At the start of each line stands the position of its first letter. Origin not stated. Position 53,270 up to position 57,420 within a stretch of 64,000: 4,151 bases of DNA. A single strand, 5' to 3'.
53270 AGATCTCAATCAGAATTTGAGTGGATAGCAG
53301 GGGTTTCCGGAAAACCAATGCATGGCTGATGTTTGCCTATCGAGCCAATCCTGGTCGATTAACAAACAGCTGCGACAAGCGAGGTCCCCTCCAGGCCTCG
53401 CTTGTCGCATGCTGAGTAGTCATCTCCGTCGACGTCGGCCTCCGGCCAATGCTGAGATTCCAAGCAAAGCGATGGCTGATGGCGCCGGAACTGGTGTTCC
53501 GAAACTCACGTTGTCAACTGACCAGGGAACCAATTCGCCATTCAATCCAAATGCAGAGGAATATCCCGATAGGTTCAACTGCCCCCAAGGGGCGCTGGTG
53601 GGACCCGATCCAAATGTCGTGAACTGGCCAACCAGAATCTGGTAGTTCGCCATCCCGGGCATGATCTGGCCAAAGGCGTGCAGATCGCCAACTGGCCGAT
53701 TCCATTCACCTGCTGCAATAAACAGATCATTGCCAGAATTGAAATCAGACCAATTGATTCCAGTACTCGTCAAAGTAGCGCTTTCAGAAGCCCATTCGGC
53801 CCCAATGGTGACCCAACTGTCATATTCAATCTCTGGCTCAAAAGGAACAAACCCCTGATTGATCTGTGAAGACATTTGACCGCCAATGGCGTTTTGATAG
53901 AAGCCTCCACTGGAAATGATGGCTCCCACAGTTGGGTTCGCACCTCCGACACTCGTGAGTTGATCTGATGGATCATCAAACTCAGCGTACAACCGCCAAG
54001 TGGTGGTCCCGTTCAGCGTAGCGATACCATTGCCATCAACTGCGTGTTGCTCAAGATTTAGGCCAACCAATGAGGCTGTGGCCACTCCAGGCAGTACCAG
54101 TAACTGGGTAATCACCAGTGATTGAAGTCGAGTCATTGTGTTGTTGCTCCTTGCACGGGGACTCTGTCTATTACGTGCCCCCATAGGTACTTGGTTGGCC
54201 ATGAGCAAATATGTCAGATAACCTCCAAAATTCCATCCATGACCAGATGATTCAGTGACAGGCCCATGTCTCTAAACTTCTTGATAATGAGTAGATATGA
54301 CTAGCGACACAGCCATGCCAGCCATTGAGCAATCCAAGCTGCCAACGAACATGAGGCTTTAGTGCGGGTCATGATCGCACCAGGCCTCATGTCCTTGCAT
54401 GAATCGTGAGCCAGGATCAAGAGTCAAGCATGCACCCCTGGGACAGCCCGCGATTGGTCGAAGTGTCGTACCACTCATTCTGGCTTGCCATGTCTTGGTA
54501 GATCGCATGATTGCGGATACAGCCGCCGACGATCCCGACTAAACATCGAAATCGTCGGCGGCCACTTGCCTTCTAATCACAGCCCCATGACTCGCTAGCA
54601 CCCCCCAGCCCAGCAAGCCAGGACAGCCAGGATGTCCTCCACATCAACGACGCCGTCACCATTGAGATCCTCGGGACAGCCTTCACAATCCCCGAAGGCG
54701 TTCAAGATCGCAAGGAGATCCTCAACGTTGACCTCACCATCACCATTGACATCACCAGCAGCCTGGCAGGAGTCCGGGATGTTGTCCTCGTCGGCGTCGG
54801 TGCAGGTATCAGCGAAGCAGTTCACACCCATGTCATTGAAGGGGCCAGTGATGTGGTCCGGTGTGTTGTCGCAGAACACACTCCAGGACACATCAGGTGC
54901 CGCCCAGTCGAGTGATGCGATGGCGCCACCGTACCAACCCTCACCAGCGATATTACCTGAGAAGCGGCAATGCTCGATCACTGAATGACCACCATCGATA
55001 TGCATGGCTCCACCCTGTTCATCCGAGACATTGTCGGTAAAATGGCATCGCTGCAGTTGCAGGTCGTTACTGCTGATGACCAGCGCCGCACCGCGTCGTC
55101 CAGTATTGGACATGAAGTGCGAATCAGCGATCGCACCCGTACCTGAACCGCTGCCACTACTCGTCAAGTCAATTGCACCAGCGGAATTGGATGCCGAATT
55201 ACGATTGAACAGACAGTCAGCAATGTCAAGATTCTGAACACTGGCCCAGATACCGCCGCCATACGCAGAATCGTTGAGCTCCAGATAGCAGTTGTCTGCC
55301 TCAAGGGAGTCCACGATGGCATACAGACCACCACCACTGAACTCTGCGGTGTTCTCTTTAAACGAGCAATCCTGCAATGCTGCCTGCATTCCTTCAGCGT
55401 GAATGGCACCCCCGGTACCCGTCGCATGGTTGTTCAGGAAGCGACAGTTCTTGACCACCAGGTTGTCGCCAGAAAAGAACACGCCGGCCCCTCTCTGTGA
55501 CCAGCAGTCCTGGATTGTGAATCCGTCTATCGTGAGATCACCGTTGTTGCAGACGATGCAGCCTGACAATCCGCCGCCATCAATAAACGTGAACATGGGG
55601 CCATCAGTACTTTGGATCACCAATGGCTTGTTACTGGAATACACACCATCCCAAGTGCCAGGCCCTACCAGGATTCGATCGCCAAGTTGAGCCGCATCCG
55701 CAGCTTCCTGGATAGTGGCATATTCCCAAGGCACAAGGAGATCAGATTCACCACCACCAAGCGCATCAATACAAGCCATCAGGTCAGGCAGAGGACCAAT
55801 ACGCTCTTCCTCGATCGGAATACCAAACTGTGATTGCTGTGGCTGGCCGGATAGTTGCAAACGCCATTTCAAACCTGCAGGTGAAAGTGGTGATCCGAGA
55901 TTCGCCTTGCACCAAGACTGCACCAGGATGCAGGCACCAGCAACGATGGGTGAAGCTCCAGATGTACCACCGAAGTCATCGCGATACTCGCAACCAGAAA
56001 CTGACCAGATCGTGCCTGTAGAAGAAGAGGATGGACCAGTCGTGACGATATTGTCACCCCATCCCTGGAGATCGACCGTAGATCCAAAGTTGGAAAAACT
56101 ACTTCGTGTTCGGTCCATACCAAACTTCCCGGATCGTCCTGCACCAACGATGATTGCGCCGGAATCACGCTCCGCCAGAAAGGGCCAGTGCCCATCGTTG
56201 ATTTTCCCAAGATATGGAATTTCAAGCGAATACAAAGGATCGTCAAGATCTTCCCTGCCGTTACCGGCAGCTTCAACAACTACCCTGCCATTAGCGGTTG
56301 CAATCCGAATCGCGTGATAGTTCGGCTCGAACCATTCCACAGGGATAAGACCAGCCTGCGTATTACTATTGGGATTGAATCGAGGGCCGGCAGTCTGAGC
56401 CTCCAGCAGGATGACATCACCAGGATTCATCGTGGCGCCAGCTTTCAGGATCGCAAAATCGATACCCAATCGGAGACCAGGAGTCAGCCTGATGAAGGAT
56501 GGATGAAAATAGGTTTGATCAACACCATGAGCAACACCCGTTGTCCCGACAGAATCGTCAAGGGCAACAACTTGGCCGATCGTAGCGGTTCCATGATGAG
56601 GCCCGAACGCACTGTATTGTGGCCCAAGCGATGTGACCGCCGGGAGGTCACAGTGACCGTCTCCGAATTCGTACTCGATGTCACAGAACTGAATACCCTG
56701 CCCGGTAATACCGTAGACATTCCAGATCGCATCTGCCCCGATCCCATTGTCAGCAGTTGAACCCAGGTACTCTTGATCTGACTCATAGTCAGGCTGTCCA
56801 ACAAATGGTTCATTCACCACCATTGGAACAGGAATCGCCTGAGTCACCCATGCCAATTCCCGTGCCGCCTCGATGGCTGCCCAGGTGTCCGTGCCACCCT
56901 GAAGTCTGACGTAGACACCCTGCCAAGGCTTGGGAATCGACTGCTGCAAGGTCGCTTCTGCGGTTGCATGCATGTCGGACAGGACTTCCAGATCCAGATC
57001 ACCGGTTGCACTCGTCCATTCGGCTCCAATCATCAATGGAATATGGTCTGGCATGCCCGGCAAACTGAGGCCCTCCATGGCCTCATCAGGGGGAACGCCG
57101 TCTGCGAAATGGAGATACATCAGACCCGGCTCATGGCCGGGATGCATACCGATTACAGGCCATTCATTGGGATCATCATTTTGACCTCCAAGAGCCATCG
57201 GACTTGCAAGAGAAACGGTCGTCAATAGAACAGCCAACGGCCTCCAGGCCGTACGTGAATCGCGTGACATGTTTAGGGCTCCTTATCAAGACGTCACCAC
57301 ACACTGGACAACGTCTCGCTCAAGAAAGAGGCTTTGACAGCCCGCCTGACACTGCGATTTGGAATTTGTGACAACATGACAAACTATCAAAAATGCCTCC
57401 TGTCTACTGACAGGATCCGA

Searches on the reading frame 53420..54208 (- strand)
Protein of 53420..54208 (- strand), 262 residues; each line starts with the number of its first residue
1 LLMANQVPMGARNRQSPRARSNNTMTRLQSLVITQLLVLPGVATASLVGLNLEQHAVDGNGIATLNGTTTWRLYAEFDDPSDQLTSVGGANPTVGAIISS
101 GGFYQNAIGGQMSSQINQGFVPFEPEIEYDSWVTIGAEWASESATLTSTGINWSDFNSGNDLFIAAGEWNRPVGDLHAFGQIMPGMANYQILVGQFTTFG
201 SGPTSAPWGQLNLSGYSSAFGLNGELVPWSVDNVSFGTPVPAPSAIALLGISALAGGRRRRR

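Call 6: search_protein_families(library=pfam, proteins=[window:53420-54208:-], max_evalue=1)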
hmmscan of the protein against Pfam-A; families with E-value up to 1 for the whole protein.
window:53420-54208:- (262 aa): 1 family
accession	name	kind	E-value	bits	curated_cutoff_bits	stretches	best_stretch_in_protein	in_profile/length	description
PF07589.16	PEP-CTERM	-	0.0039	17.7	20.7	1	239-261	1-24/24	PEP-CTERM motif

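Call 7: search_protein_families(library=ncbifam, proteins=[window:53420-54208:-], max_evalue=1)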
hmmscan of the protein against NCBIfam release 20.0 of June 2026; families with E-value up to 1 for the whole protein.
window:53420-54208:- (262 aa): 3 families
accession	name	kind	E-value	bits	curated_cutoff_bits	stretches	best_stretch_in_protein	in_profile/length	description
TIGR02595.1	PEP_CTERM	domain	0.00085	20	16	1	240-262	1-23/24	PEP-CTERM sorting domain-containing protein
NF038120.1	PEP_CTERM_QFxxD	subfamily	0.024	14.5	80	1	229-262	183-215/215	NF038120 family PEP-CTERM protein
NF041927.1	Xrt_dep_XDP1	equivalog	0.071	13.1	125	1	237-261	216-242/242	exosortase-dependent surface protein XDP1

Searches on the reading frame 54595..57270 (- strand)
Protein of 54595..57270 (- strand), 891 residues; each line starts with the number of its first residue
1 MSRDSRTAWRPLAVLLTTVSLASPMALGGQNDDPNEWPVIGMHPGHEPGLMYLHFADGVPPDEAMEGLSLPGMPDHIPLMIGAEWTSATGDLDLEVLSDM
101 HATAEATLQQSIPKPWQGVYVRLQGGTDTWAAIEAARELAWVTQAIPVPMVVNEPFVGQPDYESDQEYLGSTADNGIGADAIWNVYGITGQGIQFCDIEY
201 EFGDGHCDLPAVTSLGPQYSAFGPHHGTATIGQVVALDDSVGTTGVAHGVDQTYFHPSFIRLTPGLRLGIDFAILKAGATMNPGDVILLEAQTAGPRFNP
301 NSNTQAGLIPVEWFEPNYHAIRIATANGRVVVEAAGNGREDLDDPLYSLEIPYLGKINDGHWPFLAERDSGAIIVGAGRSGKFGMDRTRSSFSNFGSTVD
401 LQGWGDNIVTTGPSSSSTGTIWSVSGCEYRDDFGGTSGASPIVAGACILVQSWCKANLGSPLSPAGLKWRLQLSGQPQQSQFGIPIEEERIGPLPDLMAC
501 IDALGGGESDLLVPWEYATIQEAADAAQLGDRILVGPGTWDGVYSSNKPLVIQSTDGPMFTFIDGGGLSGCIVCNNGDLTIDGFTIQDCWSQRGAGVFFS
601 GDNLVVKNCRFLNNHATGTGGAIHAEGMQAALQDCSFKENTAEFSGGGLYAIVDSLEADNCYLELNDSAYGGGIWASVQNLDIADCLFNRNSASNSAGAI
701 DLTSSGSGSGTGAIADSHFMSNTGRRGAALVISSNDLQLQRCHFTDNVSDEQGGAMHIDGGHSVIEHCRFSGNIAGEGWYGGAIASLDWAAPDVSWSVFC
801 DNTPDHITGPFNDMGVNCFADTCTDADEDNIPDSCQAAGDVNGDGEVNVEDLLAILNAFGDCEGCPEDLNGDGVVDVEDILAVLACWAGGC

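Call 6: search_protein_families(library=pfam, proteins=[window:54595-57270:-], max_evalue=1)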
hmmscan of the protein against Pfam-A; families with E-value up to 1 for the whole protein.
window:54595-57270:- (891 aa): 8 families
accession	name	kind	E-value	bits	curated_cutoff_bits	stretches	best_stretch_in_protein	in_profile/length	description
PF02415.23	Chlam_PMP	-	2.5e-11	43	20.6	1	608-626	1-19/19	Chlamydia polymorphic membrane protein (Chlamydia_PMP) repeat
PF13229.12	Beta_helix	-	4.3e-10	39.9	25.9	2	571-723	2-138/158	Right handed beta helix region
PF00082.27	Peptidase_S8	-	6.4e-09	36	21.8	1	322-452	138-255/288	Subtilase family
PF00404.24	Dockerin_1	-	2.5e-06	28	22.9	2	838-858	1-21/57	Dockerin type I domain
PF00036.39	EF-hand_1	-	0.00037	20.3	25.4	1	840-858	10-28/29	EF hand domain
PF13405.12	EF-hand_6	-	0.00065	19.7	25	1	840-860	10-30/30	EF-hand domain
PF13202.12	EF-hand_5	-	0.00071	19.4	25.9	0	868-881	9-22/25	EF hand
PF13499.12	EF-hand_7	-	0.15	12.9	30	0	840-881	12-63/67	EF-hand domain pair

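Call 7: search_protein_families(library=ncbifam, proteins=[window:54595-57270:-], max_evalue=1)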
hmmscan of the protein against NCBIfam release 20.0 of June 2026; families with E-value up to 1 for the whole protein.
window:54595-57270:- (891 aa): 4 families
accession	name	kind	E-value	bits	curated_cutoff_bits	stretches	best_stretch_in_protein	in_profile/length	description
TIGR01376.1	POMP_repeat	repeat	7.2e-11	41.4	15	3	608-627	4-23/28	polymorphic outer membrane protein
TIGR03921.1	T7SS_mycosin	equivalog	2.5e-08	33.4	278.75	1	318-452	139-245/353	type VII secretion-associated serine protease mycosin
TIGR04247.1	NosD_copper_fam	subfamily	2.9e-08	32.7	300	1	520-614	1-96/377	nitrous oxide reductase family maturation protein NosD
NF041540.1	dockerin_GC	domain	5e-06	26.8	29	1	836-891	7-67/67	GC-type dockerin domain-anchored protein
